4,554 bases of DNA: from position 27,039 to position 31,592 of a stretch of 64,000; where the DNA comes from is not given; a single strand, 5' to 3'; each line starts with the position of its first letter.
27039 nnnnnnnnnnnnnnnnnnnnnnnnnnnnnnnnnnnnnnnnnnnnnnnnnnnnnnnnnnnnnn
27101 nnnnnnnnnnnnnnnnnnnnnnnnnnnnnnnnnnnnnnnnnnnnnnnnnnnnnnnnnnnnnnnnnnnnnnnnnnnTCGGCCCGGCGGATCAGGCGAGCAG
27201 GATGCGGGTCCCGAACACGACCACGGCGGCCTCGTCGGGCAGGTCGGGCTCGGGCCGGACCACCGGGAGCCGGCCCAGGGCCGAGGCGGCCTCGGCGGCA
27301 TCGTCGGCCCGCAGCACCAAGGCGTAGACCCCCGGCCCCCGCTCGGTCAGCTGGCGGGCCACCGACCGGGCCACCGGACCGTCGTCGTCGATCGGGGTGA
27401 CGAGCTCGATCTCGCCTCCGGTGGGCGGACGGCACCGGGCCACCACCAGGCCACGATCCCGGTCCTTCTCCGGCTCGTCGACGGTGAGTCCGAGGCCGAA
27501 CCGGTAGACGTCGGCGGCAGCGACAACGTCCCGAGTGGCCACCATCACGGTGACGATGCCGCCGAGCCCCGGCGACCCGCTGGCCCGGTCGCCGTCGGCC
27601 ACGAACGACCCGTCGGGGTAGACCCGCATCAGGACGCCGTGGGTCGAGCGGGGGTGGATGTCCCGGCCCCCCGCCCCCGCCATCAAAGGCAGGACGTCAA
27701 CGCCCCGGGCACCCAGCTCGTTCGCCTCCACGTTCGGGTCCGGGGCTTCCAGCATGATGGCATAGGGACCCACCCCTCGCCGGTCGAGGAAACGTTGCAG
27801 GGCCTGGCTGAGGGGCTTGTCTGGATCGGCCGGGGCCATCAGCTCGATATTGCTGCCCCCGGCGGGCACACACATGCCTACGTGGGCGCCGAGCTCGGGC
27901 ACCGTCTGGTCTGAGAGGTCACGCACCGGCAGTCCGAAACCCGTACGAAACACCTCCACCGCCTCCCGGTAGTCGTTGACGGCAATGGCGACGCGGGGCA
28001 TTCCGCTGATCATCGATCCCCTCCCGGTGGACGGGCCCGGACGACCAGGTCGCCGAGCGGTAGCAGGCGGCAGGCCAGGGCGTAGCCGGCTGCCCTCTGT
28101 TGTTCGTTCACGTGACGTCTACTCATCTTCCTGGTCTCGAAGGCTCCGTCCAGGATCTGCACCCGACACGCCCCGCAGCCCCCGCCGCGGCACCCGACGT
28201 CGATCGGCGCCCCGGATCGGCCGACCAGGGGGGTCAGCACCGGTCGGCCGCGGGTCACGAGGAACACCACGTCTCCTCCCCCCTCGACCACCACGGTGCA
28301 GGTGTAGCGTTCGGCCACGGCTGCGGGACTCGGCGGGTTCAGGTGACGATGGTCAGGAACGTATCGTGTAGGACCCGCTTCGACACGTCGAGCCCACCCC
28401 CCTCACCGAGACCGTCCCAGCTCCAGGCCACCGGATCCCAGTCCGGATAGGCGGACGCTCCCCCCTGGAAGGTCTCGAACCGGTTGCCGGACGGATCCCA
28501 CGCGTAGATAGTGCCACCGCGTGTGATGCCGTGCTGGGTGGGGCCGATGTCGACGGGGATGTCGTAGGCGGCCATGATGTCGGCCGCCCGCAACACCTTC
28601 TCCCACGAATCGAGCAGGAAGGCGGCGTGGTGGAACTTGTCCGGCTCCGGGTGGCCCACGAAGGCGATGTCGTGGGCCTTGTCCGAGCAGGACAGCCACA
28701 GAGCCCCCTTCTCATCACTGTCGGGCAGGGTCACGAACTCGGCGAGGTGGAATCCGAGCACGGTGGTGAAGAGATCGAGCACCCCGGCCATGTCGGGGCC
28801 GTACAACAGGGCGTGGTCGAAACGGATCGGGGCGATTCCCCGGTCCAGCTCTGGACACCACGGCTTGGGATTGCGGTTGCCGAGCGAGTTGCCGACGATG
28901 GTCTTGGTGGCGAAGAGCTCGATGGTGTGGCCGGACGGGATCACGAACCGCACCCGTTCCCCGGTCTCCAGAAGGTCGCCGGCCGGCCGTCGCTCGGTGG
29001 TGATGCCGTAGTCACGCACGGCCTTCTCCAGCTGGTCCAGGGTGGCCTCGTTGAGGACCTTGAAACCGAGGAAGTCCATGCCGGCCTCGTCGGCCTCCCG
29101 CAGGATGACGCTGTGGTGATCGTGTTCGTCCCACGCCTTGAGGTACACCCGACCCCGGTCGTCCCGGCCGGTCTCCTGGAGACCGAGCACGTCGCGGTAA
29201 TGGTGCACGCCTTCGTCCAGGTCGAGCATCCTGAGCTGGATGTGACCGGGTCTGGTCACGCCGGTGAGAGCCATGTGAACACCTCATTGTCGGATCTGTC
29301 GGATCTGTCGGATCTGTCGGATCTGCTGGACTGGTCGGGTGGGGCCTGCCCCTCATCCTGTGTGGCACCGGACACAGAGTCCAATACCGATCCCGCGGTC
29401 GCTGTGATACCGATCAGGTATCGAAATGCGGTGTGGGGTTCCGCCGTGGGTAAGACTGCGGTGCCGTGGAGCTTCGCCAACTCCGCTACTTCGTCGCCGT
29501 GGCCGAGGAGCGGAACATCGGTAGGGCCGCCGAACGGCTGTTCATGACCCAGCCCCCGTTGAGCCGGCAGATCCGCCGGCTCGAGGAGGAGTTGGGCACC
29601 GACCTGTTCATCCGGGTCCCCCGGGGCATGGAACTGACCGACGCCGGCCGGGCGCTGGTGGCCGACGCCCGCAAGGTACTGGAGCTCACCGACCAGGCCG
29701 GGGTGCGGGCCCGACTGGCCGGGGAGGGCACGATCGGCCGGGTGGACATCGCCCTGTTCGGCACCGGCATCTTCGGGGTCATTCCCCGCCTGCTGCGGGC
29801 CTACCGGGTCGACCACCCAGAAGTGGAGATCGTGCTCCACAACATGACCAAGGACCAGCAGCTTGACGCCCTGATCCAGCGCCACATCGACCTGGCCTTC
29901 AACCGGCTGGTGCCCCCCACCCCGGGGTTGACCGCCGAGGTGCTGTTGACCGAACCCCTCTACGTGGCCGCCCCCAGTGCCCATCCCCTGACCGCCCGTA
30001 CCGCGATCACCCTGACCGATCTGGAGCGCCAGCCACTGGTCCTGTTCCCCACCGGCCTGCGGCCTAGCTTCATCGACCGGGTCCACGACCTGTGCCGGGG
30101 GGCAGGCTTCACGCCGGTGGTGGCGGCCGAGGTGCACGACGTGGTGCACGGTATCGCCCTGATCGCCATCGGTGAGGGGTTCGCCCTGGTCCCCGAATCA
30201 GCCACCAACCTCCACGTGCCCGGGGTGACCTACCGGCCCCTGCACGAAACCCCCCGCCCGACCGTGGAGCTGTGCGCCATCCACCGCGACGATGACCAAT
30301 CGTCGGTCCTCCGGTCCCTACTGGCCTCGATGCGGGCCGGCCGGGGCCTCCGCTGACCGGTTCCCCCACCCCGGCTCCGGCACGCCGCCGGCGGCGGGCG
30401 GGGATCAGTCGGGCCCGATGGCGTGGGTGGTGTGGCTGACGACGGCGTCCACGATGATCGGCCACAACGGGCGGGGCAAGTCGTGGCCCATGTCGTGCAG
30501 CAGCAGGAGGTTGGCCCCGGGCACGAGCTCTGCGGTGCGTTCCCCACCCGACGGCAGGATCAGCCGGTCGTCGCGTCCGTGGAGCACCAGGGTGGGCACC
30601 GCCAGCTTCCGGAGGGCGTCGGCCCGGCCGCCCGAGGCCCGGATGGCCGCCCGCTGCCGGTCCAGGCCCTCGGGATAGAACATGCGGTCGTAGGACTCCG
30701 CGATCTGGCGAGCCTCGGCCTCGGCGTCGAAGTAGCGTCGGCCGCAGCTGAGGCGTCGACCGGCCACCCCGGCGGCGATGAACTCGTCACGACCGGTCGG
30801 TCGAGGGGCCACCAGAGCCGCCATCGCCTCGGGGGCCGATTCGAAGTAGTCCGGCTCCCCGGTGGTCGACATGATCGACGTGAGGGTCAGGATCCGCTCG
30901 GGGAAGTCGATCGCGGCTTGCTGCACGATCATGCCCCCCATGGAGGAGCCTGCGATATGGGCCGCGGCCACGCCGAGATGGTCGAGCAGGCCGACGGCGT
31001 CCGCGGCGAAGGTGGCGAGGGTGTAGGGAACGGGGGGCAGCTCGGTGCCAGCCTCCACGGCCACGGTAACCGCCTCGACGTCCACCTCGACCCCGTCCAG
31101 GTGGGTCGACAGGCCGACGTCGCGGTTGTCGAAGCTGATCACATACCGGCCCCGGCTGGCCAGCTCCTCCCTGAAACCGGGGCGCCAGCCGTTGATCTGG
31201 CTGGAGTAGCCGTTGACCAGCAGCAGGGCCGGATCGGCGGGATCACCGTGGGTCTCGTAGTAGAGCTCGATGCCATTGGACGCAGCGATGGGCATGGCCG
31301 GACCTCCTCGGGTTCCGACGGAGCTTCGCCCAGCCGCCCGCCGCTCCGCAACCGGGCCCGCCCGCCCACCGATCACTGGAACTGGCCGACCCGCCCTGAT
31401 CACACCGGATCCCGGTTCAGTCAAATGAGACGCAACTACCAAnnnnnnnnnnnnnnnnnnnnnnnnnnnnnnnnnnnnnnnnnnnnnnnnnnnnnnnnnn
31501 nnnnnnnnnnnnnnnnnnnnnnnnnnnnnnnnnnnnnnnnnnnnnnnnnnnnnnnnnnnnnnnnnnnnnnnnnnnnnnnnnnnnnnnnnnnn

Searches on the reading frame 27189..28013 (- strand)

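Call 60: search_protein_families(library=pfam, proteins=[window:27189-28013:-], max_evalue=0.00001)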
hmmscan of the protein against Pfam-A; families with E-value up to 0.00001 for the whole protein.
window:27189-28013:- (274 aa): 3 families
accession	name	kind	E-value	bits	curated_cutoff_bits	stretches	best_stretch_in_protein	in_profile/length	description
PF13669.12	Glyoxalase_4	-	1.8e-16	60.8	27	1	8-119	3-107/109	Glyoxalase/Bleomycin resistance protein/Dioxygenase superfamily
PF13468.12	Glyoxalase_3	-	1.4e-10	41.9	25.1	0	8-118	4-102/176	Glyoxalase-like domain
PF00903.31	Glyoxalase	-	2.5e-07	31.6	20.6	0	5-91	2-76/121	Glyoxalase/Bleomycin resistance protein/Dioxygenase superfamily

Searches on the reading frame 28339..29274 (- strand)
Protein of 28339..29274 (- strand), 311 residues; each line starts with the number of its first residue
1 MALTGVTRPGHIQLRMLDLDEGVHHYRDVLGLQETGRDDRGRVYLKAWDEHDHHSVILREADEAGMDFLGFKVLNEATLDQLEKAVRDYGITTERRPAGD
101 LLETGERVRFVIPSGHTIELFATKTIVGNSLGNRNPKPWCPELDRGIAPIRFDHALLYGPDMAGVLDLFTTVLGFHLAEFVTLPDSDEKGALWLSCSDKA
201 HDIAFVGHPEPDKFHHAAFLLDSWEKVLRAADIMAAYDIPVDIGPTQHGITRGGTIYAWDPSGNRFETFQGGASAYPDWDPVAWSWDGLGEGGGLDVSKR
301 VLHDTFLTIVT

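Call 4: search_protein_families(library=pfam, proteins=[window:28339-29274:-])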
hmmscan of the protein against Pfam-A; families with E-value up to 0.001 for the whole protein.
window:28339-29274:- (311 aa): 2 families
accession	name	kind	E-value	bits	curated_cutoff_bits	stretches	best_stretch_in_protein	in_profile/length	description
PF22247.2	Diox-like_N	-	5.3e-28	97.4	27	1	66-124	1-59/60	Catechol 2,3-dioxygenase-like N-terminal domain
PF00903.31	Glyoxalase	-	1.9e-22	80.4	20.6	2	151-267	1-120/121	Glyoxalase/Bleomycin resistance protein/Dioxygenase superfamily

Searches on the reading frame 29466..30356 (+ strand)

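Call 4: search_protein_families(library=pfam, proteins=[window:29466-30356:+])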
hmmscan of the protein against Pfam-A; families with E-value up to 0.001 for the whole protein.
window:29466-30356:+ (296 aa): 2 families
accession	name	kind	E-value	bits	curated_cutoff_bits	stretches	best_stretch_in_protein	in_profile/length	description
PF03466.25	LysR_substrate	-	6.7e-41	140.4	28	1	88-291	3-206/209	LysR substrate binding domain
PF00126.33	HTH_1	-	1.1e-26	93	26.6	1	3-62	1-60/60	Bacterial regulatory helix-turn-helix protein, lysR family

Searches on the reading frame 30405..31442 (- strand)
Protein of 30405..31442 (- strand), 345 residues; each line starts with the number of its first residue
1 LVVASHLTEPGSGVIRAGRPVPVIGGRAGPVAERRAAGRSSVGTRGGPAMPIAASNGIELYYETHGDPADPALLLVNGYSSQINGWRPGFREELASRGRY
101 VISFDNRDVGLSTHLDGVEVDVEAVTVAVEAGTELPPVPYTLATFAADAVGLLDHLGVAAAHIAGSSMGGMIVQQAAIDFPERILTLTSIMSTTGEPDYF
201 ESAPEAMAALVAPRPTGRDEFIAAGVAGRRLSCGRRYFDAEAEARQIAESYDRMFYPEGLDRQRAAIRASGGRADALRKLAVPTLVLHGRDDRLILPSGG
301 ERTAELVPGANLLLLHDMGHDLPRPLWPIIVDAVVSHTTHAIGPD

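Call 4: search_protein_families(library=pfam, proteins=[window:30405-31442:-])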
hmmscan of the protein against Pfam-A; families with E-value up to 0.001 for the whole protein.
window:30405-31442:- (345 aa): 2 families
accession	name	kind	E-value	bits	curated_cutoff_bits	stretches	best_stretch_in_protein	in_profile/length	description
PF00561.26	Abhydrolase_1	-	1.9e-20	74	25.8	1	71-225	1-131/245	alpha/beta hydrolase fold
PF12146.15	Hydrolase_4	-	2.5e-08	33.9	27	0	276-322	186-234/239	Serine aminopeptidase, S33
